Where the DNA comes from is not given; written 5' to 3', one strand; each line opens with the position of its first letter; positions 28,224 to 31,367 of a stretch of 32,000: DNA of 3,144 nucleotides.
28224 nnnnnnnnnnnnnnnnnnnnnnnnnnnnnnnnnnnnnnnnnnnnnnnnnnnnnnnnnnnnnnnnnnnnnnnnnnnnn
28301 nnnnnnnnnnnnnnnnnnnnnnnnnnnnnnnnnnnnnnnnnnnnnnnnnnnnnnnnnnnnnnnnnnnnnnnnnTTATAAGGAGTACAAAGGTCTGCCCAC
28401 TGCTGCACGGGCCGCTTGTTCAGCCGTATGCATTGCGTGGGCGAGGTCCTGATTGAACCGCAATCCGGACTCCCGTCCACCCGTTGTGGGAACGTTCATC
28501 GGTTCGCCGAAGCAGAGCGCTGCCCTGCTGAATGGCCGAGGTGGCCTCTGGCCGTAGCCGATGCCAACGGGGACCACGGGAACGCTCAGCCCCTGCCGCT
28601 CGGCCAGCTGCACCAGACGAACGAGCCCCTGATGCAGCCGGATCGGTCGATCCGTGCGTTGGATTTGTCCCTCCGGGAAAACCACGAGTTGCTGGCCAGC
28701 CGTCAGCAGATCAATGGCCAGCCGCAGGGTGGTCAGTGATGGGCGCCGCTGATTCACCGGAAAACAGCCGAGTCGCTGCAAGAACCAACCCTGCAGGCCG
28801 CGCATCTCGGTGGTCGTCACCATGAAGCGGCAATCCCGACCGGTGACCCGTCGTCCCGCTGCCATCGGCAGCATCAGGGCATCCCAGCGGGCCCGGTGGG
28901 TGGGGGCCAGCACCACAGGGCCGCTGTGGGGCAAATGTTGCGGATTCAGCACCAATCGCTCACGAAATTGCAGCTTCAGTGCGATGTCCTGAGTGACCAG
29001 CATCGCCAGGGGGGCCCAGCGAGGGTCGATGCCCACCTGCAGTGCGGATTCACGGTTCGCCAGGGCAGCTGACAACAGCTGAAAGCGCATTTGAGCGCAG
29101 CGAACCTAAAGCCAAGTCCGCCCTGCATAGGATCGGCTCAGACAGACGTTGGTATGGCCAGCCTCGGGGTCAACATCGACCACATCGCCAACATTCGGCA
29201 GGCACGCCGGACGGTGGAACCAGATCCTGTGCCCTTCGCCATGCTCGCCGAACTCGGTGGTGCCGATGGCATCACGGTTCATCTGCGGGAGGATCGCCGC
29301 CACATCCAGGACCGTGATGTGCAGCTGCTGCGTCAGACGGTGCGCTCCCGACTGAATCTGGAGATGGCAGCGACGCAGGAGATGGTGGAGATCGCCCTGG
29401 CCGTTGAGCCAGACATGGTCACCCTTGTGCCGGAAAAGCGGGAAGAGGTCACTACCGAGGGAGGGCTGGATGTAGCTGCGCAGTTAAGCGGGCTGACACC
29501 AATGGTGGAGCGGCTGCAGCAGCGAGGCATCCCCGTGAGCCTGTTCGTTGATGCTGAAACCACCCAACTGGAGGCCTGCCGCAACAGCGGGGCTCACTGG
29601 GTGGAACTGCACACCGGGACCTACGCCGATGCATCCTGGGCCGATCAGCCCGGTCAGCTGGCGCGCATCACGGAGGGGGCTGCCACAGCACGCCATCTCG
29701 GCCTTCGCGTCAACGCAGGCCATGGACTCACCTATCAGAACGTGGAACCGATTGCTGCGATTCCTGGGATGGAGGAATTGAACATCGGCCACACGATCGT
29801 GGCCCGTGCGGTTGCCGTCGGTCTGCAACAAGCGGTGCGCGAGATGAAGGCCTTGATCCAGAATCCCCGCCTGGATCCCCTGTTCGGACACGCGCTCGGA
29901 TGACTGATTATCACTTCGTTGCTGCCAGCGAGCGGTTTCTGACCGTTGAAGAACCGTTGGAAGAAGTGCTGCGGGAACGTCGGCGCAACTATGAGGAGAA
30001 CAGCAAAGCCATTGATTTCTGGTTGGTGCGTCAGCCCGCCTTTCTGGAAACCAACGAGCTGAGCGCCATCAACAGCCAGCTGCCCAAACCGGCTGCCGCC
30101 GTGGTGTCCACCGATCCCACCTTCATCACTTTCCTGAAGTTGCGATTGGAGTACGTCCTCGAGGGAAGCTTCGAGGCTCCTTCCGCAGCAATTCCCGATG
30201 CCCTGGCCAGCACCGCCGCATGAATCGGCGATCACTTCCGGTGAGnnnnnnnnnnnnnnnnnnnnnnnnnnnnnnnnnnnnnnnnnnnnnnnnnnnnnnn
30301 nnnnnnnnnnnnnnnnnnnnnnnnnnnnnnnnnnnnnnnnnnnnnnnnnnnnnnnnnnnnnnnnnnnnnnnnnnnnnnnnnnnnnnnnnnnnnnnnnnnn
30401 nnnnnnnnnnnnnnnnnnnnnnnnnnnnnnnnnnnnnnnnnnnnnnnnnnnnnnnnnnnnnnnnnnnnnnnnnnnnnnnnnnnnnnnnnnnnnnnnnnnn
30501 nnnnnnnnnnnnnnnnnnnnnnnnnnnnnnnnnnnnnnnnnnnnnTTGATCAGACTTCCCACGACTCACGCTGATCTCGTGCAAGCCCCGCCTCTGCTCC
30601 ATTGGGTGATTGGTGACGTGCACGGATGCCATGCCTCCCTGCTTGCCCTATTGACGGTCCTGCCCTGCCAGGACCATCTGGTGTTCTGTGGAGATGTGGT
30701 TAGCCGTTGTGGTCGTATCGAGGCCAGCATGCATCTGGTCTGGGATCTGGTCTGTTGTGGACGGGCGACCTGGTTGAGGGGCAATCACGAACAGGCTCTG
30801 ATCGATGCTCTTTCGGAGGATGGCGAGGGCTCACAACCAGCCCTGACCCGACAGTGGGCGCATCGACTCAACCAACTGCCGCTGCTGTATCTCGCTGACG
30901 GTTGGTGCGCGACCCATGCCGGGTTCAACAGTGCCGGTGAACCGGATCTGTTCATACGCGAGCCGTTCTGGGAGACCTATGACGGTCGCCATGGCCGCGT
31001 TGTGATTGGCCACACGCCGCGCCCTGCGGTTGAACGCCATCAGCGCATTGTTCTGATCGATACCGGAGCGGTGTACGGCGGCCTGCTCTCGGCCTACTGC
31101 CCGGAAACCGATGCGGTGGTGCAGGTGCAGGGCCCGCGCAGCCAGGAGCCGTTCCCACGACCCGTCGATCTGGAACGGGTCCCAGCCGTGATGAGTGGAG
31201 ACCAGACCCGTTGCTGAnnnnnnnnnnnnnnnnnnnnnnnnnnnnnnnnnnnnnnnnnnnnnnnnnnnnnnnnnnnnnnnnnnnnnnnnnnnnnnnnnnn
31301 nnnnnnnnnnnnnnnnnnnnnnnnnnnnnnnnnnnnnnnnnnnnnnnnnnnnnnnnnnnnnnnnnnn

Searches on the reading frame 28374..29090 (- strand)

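Call 95: search_protein_families(library=pfam, proteins=[window:28374-29090:-], max_evalue=0.001)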
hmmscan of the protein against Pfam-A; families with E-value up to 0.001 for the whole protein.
window:28374-29090:- (238 aa): 1 family
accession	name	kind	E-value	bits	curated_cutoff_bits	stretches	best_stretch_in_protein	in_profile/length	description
PF01553.26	Acyltransferase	-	3.4e-21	75.9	23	1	47-177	4-131/132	Acyltransferase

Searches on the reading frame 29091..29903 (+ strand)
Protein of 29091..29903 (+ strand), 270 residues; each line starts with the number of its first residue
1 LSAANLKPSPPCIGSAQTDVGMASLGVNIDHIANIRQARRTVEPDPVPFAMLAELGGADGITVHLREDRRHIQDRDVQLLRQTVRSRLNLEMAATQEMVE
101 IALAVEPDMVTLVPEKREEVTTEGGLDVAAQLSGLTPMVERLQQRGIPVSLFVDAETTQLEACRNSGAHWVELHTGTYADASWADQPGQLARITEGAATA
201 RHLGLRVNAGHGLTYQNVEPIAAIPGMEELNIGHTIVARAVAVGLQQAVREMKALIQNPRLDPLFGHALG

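Call 95: search_protein_families(library=pfam, proteins=[window:29091-29903:+], max_evalue=0.001)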
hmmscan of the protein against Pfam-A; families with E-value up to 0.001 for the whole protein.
window:29091-29903:+ (270 aa): 1 family
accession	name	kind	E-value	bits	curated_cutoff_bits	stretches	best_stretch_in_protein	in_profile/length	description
PF03740.19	PdxJ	-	3.4e-101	337.7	24.5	1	25-256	2-234/234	Pyridoxal phosphate biosynthesis protein PdxJ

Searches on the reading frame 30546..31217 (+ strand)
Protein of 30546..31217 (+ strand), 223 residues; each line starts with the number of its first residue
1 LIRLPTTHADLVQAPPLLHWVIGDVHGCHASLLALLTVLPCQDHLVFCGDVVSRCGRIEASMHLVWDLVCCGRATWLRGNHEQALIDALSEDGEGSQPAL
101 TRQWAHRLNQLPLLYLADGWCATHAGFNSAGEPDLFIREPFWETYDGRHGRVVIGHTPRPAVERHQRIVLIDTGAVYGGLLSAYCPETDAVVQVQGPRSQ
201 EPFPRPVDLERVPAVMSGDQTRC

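Call 95: search_protein_families(library=pfam, proteins=[window:30546-31217:+], max_evalue=0.001)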
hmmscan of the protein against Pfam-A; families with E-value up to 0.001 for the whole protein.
window:30546-31217:+ (223 aa): 2 families
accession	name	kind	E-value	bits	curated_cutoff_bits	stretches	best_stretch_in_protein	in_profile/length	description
PF00149.33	Metallophos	-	1.7e-13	51.9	21.5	1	20-160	4-159/191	Calcineurin-like phosphoesterase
PF12850.12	Metallophos_2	-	6.3e-06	26.7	27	1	19-178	3-137/154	Calcineurin-like phosphoesterase superfamily domain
